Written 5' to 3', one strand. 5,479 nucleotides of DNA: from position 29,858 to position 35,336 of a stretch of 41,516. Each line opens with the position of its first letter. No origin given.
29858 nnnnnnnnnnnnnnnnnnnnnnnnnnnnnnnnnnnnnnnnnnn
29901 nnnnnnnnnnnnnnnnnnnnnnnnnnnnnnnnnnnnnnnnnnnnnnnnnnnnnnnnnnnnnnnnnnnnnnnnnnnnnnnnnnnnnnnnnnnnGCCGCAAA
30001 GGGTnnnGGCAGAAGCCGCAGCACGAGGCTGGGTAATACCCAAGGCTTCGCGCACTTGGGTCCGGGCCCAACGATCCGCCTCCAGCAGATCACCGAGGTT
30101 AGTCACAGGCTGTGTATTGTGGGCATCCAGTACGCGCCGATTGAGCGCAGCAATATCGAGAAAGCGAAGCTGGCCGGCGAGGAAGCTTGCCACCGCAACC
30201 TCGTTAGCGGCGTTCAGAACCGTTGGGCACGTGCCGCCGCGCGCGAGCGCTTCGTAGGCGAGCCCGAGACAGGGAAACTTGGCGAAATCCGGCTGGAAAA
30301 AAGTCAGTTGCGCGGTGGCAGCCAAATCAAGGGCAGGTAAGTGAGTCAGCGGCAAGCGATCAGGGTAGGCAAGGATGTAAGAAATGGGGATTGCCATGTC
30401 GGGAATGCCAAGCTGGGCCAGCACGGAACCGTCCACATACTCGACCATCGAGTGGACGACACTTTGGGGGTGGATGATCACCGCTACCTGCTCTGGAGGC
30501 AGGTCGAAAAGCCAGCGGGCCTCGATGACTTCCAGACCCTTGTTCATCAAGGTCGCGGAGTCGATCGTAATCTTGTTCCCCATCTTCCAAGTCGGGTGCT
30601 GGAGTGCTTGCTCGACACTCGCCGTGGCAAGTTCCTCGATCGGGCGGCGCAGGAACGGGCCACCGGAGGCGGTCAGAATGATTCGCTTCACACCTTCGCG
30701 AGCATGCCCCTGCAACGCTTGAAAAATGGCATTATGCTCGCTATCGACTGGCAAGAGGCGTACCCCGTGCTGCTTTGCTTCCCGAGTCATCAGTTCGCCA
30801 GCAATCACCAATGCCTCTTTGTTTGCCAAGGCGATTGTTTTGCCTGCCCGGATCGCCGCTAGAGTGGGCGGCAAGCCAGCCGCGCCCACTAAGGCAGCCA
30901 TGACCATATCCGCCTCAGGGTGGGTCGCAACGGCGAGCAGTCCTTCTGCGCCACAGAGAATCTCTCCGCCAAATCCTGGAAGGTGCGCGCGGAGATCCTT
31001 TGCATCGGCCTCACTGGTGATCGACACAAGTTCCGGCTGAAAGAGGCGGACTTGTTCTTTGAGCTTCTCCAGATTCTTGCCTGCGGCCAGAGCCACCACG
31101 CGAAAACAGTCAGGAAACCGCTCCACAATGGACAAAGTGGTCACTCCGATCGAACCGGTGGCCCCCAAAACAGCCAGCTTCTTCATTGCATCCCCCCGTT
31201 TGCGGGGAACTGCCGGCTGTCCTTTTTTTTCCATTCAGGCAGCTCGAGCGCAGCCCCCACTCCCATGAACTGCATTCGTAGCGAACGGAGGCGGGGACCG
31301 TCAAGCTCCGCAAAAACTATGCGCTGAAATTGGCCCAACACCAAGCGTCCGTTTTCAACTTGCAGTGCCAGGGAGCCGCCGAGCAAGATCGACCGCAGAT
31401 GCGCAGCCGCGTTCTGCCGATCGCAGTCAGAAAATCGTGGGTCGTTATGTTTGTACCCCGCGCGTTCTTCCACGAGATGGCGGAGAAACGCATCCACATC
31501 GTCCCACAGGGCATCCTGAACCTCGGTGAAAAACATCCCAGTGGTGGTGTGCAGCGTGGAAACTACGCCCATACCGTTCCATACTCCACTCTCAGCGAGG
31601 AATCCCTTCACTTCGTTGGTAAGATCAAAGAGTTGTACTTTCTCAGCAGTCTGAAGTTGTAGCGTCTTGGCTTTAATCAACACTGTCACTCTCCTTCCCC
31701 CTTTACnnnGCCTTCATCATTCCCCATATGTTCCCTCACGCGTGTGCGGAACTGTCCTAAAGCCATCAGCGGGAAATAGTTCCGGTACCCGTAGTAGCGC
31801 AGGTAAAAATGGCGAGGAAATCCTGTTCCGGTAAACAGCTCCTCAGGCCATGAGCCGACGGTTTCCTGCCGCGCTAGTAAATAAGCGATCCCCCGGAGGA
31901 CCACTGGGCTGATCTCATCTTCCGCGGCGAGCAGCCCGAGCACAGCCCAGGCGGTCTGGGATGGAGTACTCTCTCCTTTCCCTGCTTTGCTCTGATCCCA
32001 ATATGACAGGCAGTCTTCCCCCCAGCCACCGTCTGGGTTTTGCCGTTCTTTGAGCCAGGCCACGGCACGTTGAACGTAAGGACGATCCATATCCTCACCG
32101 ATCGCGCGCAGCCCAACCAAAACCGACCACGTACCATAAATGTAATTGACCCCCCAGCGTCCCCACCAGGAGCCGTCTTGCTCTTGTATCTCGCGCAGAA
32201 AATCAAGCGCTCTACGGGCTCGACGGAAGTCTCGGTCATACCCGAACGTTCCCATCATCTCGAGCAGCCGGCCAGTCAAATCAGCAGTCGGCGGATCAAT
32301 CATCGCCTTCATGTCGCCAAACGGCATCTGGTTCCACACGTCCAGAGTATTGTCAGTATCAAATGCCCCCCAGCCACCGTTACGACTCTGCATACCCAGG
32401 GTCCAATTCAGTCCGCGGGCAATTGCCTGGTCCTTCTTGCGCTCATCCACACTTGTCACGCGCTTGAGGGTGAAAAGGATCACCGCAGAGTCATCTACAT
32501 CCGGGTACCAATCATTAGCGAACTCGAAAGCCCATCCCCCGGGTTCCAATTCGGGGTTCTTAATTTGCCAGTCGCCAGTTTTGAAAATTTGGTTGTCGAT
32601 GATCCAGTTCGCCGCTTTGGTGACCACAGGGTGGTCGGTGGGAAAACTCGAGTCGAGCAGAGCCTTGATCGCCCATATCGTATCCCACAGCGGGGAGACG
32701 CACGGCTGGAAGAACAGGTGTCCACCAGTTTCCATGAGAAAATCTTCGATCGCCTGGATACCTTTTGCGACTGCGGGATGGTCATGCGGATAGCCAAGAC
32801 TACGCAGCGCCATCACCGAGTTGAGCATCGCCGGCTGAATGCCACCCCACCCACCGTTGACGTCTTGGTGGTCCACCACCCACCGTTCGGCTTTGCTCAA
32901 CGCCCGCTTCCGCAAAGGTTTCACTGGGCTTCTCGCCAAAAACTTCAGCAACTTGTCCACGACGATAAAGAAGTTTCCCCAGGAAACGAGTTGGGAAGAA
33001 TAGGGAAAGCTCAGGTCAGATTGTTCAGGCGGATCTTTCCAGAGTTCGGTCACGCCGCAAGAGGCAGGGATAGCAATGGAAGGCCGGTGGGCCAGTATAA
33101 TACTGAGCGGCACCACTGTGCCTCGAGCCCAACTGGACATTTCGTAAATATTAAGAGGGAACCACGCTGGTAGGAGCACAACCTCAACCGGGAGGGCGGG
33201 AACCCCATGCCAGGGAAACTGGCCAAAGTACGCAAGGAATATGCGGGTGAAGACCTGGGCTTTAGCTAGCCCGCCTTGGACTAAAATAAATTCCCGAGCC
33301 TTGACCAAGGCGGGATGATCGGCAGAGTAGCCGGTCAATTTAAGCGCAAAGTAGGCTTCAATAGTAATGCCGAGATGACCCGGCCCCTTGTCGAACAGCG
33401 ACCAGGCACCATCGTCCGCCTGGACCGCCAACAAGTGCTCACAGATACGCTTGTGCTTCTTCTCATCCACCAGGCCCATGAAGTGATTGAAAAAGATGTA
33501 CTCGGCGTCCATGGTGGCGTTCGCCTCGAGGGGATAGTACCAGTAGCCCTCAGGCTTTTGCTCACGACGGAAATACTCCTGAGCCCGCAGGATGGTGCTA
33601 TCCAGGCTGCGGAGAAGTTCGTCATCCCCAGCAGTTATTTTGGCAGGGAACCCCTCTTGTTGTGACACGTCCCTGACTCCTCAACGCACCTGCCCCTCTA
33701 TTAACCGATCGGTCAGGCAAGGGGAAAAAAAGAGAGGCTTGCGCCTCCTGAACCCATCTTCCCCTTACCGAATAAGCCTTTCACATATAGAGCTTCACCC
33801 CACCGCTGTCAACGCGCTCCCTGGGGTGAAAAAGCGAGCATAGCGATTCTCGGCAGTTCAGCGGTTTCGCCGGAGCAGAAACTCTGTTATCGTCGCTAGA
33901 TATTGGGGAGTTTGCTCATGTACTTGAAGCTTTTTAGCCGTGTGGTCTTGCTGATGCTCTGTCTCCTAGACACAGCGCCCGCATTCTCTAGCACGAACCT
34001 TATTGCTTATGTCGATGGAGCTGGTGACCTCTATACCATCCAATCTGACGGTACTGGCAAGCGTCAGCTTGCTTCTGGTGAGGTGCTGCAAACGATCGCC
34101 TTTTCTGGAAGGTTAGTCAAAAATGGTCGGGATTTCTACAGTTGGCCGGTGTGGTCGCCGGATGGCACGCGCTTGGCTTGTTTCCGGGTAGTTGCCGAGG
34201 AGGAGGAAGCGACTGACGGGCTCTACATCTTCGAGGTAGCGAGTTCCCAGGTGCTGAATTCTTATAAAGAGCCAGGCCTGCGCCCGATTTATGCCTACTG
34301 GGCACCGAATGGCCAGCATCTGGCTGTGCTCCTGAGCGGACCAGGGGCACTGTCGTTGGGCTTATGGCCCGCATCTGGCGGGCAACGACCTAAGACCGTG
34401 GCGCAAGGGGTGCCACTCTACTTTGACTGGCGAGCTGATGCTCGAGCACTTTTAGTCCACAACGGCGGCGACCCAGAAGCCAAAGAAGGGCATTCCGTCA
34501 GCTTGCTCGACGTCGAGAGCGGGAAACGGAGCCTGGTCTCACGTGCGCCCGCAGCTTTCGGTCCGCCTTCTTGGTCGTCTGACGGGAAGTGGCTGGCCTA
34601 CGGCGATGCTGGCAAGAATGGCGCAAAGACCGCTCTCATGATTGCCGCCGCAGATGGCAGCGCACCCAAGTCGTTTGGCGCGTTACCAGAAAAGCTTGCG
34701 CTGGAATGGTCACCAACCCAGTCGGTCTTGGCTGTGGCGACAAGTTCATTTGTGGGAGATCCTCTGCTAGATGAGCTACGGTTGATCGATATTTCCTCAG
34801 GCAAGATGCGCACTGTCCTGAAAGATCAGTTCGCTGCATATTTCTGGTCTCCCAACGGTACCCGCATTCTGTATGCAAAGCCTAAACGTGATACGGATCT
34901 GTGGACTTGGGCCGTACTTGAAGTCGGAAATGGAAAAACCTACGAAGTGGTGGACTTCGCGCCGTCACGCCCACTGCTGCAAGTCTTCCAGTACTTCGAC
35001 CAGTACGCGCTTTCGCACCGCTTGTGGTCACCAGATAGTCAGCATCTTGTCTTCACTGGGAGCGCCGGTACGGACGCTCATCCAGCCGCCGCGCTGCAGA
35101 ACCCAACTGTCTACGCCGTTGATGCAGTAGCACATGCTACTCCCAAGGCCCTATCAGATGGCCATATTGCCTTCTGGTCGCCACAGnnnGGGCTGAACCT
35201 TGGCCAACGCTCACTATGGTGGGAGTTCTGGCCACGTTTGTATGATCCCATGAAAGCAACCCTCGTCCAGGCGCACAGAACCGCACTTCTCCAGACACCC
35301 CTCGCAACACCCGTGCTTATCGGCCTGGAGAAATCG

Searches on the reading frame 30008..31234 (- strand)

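Call 7: search_protein_families(library=pfam, proteins=[window:30008-31234:-], max_evalue=0.001)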
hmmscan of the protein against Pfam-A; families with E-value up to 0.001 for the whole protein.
window:30008-31234:- (409 aa): 3 families
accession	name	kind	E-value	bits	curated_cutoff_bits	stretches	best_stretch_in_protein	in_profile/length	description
PF02670.22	DXP_reductoisom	-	9.9e-46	156.1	21.7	1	20-146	1-129/129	1-deoxy-D-xylulose 5-phosphate reductoisomerase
PF13288.12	DXPR_C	-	1.1e-40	139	27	1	275-392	1-114/115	DXP reductoisomerase C-terminal domain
PF08436.17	DXP_redisom_C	-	2.9e-40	136.7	26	1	160-243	1-84/84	1-deoxy-D-xylulose 5-phosphate reductoisomerase C-terminal domain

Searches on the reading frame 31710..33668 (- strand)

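Call 7: search_protein_families(library=pfam, proteins=[window:31710-33668:-], max_evalue=0.001)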
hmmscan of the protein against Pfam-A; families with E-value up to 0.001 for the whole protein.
window:31710-33668:- (653 aa): 4 families
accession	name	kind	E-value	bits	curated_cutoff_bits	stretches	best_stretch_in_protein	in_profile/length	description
PF13243.12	SQHop_cyclase_C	-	2.4e-155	516.8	26.1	1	324-641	1-318/319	Squalene-hopene cyclase C-terminal domain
PF13249.12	SQHop_cyclase_N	-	3.4e-126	420.7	26.2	2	26-314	1-289/291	Squalene-hopene cyclase N-terminal domain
PF00432.27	Prenyltrans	-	2.3e-06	27.7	26.5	1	397-602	32-210/304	Prenyltransferase alpha-alpha toroid domain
PF07678.20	TED_complement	-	0.00011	21.8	22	0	526-601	110-190/312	A-macroglobulin TED domain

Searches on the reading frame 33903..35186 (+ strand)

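Call 7: search_protein_families(library=pfam, proteins=[window:33903-35186:+], max_evalue=0.001)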
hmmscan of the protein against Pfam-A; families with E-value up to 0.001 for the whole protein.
window:33903-35186:+ (428 aa): 3 families
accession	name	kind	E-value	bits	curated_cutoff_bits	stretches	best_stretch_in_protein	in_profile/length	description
PF07676.18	PD40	-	1.6e-11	44.2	20.9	0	79-92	11-24/38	WD40-like Beta Propeller Repeat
PF25174.1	Beta-prop_THOC3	-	1.2e-05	24.9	305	0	263-340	90-162/272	THOC3 beta-propeller domain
PF00930.27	DPPIV_N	-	0.00085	18.6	22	0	305-336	38-68/354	Dipeptidyl peptidase IV (DPP IV) N-terminal region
